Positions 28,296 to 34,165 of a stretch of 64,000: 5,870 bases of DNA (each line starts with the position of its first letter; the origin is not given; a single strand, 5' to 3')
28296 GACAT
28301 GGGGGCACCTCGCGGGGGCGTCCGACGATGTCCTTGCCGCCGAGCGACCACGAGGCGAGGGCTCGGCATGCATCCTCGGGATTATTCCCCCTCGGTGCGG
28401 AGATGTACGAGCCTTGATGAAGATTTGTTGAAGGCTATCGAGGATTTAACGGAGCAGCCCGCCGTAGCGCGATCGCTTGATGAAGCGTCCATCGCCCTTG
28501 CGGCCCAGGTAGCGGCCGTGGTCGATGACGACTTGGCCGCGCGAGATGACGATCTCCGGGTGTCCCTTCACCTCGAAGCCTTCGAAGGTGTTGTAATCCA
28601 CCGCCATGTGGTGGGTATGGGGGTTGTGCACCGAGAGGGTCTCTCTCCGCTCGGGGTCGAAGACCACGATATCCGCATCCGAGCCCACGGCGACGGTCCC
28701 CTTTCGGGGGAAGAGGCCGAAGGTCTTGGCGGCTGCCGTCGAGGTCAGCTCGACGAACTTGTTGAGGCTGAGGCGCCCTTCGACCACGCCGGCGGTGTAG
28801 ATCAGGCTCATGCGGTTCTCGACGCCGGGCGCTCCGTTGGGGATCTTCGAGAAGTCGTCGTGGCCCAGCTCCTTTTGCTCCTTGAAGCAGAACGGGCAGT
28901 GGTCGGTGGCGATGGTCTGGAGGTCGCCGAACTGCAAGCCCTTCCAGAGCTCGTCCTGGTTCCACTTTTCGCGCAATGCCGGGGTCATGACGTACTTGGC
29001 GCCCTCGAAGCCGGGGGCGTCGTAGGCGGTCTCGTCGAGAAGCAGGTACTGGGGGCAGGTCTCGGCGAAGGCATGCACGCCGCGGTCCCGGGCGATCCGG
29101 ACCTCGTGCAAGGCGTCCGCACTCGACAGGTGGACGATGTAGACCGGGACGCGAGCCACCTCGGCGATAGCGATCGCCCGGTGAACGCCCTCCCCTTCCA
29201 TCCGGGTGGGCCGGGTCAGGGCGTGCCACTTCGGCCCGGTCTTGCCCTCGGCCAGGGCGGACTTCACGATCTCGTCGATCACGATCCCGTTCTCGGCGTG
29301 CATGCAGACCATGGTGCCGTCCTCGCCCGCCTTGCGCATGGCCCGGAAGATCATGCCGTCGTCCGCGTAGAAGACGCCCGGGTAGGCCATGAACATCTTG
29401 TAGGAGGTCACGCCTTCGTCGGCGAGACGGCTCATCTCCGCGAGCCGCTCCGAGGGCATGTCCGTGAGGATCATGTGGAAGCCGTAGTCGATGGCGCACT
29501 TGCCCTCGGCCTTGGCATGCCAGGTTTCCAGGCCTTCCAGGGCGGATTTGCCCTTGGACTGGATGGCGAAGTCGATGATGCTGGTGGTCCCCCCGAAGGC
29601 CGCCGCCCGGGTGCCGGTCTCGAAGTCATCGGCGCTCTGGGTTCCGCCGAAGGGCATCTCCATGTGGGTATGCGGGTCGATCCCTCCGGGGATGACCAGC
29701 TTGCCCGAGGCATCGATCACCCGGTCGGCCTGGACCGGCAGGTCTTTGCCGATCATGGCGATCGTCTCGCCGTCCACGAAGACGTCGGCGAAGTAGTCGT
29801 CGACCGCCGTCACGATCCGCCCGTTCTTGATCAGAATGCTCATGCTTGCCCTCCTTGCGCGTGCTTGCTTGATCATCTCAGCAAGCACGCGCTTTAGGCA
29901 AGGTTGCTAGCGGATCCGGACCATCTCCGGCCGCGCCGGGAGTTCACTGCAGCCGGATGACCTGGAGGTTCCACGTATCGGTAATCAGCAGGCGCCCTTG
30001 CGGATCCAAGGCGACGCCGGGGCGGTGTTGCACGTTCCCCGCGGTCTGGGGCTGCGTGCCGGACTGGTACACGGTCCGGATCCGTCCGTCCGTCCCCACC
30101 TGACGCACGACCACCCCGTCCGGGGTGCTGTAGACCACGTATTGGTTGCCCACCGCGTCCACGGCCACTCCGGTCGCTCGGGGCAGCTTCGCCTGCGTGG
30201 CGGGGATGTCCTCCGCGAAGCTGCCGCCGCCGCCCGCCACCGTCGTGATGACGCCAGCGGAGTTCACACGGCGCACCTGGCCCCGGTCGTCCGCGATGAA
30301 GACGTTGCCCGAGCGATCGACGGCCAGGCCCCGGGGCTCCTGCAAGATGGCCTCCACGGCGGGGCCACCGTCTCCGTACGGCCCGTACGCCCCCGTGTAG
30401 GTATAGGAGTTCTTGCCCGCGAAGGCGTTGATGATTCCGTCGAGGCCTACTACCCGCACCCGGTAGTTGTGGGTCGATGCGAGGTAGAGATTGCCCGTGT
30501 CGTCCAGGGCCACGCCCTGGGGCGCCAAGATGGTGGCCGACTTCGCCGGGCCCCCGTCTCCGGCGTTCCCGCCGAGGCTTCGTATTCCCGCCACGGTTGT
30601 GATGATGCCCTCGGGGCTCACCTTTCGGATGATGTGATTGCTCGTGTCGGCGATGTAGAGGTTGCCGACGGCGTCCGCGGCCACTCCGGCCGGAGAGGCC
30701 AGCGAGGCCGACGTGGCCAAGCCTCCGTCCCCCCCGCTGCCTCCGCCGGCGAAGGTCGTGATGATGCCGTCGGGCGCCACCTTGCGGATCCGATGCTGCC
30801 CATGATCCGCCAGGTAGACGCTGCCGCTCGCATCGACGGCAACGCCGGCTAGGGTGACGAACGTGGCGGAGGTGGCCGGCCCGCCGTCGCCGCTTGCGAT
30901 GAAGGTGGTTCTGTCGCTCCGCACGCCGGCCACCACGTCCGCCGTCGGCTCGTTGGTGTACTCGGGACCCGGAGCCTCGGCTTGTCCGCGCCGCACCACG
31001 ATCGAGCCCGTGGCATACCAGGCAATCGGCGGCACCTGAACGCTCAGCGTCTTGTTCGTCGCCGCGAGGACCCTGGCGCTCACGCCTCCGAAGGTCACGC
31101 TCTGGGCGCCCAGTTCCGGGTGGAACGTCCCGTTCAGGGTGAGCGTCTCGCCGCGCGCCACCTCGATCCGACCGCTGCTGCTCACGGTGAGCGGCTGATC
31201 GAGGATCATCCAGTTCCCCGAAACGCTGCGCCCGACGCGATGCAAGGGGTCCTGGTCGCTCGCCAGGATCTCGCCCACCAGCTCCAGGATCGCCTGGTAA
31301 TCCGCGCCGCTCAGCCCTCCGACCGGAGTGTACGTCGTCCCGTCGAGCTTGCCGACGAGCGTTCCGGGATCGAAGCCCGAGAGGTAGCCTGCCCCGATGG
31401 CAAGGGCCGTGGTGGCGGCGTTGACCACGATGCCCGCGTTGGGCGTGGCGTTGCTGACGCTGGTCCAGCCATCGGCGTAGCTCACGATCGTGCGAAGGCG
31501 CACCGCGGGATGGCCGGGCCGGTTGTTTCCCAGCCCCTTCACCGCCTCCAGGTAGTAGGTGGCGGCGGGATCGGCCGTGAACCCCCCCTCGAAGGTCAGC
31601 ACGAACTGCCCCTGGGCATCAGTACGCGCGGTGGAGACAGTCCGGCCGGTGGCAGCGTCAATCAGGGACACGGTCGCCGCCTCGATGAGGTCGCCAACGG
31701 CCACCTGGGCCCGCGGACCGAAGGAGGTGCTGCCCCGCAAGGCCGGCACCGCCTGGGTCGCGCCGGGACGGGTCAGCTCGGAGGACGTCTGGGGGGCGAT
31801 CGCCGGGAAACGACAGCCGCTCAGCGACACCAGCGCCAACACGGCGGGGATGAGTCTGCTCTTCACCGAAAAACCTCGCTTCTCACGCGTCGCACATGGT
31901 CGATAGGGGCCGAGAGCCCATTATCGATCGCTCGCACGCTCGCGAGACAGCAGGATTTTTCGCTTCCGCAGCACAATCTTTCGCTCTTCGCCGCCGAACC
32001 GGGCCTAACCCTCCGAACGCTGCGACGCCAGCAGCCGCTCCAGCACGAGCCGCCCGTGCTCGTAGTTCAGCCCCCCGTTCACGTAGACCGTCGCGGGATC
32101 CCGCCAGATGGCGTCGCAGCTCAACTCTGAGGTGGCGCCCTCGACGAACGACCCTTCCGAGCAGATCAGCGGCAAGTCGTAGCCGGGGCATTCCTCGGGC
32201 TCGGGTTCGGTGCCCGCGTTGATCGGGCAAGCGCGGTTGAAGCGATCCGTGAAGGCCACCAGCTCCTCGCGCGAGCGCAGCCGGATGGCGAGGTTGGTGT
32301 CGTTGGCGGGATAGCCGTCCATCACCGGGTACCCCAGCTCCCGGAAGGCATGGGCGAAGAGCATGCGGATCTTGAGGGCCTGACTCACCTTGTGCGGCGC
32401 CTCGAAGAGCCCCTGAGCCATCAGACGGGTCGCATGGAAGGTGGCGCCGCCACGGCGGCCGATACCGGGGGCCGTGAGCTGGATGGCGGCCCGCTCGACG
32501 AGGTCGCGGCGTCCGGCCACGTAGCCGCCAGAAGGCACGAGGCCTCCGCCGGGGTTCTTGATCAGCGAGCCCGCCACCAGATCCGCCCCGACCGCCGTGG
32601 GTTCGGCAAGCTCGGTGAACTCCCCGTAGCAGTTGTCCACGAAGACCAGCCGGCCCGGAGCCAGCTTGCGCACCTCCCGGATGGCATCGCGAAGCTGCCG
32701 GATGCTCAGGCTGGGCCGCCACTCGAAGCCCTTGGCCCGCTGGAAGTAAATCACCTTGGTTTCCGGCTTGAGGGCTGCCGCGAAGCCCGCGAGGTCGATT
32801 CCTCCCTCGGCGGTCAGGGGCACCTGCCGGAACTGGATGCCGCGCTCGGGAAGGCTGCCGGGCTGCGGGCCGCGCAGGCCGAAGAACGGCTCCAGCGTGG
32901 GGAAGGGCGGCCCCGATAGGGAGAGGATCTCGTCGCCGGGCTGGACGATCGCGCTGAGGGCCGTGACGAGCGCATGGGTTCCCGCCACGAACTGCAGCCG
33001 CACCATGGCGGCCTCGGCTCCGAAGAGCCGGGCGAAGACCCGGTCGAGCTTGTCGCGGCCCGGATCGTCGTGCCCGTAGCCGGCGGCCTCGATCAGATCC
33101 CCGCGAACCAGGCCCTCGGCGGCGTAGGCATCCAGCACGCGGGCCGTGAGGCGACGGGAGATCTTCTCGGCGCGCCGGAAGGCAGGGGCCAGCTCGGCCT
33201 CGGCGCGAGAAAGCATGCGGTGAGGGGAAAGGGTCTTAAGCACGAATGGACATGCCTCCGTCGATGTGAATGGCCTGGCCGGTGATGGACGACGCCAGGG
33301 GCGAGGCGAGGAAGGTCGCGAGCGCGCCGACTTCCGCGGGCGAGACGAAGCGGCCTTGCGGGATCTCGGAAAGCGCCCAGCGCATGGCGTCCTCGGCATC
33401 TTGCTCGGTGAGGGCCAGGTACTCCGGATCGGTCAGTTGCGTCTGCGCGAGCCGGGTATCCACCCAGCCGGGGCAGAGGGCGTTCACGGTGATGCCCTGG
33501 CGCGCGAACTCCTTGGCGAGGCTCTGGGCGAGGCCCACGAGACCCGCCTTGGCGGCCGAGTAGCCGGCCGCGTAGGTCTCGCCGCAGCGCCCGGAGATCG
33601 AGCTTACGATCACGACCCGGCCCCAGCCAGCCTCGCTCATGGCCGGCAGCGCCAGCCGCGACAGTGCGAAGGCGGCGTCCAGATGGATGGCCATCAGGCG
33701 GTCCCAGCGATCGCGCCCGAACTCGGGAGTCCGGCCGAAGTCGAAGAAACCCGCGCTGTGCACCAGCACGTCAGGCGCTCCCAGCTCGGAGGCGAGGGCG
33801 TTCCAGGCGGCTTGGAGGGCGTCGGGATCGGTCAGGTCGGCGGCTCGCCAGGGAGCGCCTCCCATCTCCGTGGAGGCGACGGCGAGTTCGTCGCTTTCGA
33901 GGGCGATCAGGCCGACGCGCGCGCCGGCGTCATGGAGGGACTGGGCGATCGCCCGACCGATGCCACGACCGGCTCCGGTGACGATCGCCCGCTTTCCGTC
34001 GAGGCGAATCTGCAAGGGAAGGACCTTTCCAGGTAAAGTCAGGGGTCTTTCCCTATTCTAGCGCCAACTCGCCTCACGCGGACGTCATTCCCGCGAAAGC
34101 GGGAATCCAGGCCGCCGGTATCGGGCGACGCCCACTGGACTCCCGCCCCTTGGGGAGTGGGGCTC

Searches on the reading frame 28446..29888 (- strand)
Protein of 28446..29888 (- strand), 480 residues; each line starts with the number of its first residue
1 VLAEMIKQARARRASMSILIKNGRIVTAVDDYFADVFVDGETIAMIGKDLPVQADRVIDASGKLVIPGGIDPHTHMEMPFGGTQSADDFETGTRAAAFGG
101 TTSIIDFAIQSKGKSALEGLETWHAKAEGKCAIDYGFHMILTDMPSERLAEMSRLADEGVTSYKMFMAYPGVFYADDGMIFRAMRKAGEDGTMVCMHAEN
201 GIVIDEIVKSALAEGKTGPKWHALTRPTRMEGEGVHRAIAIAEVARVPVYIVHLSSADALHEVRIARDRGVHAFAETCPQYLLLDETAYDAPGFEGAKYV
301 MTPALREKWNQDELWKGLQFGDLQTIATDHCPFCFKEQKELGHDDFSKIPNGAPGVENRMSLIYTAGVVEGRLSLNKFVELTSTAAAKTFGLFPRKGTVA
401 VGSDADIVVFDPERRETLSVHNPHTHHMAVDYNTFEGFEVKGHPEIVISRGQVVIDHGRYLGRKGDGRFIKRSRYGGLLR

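Call 42: search_protein_families(library=pfam, proteins=[window:28446-29888:-], max_evalue=0.0001)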
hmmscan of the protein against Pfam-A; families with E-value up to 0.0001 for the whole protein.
window:28446-29888:- (480 aa): 2 families
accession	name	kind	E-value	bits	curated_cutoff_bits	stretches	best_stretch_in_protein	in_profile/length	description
PF01979.26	Amidohydro_1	-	1.7e-25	90.4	25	1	64-454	1-345/345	Amidohydrolase family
PF07969.17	Amidohydro_3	-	3.8e-17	63.4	29.7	2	370-454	404-471/472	Amidohydrolase family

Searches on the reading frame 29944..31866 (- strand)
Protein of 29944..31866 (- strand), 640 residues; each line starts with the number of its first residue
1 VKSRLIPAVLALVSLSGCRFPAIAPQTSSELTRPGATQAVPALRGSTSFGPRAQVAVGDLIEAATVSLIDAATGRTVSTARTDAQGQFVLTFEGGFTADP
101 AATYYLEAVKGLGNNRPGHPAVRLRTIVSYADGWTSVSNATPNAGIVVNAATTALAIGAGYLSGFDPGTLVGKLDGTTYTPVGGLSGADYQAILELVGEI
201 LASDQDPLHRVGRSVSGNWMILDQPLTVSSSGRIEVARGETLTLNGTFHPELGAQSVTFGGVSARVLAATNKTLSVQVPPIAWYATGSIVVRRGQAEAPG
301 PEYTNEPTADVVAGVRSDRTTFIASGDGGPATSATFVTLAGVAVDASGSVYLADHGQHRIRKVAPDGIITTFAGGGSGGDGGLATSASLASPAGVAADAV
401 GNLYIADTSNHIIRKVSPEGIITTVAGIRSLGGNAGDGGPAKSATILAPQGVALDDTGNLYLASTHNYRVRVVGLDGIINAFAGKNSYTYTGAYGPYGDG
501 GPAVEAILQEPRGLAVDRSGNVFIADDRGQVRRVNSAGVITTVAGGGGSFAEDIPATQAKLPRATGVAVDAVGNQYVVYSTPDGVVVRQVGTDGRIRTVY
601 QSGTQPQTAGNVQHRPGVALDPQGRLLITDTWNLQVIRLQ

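Call 42: search_protein_families(library=pfam, proteins=[window:29944-31866:-], max_evalue=0.0001)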
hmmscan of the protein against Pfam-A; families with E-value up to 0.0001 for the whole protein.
window:29944-31866:- (640 aa): 5 families
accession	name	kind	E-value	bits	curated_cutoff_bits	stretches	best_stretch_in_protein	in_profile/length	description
PF25021.1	TEN_NHL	-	1.3e-37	130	27.1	4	498-546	131-178/357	Teneurin NHL domain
PF01436.27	NHL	-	1.9e-24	84.9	20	0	389-411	1-23/28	NHL repeat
PF06739.17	SBBP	-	1.5e-11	44.5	20.5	0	510-525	14-29/38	Beta-propeller repeat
PF08450.18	SGL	-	4.3e-07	30.2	26.3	0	339-369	186-216/246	SMP-30/Gluconolactonase/LRE-like region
PF06977.17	SdiA-regulated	-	3.8e-05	23.4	21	0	444-465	220-241/249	SdiA-regulated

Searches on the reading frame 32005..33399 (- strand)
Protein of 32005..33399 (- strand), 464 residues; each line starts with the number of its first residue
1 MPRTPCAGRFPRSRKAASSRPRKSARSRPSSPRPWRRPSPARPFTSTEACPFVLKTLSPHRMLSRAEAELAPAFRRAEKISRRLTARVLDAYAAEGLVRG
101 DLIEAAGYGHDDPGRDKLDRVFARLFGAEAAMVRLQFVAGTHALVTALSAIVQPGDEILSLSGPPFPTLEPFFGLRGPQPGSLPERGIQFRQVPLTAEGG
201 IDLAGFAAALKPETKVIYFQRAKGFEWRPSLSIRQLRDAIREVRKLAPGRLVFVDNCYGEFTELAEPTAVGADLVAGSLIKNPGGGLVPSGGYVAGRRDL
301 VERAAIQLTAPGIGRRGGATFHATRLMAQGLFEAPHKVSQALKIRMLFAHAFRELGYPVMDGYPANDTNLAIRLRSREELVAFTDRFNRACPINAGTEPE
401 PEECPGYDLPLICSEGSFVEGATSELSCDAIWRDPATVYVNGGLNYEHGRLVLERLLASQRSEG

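Call 19: search_protein_families(library=pfam, proteins=[window:32005-33399:-], max_evalue=0.001)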
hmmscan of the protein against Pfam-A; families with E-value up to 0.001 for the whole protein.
window:32005-33399:- (464 aa): 3 families
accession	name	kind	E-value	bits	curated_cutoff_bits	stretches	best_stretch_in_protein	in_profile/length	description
PF06838.17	Met_gamma_lyase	-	1.7e-132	442.3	24.2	1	62-458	4-402/405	Methionine gamma-lyase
PF01053.26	Cys_Met_Meta_PP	-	2.4e-05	23.5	27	1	112-295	51-212/381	Cys/Met metabolism PLP-dependent enzyme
PF01212.27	Beta_elim_lyase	-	9.7e-05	22.3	27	0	111-222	30-129/288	Beta-eliminating lyase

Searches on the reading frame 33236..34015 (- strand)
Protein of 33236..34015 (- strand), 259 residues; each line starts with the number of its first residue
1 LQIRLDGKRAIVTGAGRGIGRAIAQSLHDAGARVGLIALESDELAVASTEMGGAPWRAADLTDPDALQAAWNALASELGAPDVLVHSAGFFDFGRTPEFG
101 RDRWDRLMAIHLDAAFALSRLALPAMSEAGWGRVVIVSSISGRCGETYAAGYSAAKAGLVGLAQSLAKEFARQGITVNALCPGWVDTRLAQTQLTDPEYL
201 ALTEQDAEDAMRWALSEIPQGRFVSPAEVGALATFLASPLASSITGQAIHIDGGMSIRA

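Call 42: search_protein_families(library=pfam, proteins=[window:33236-34015:-], max_evalue=0.0001)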
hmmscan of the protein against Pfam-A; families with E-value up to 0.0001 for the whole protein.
window:33236-34015:- (259 aa): 4 families
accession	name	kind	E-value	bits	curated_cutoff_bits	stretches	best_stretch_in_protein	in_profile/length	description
PF13561.12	adh_short_C2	-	2.9e-57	194.4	27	1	14-256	1-236/236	Enoyl-(Acyl carrier protein) reductase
PF00106.31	adh_short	-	2e-46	158.4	26.6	1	8-194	1-191/195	short chain dehydrogenase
PF08659.16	KR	-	2.6e-11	44.2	22.6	1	11-168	4-165/180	KR domain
PF01370.27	Epimerase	-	4.3e-05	23.5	20.9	1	11-142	2-120/240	NAD dependent epimerase/dehydratase family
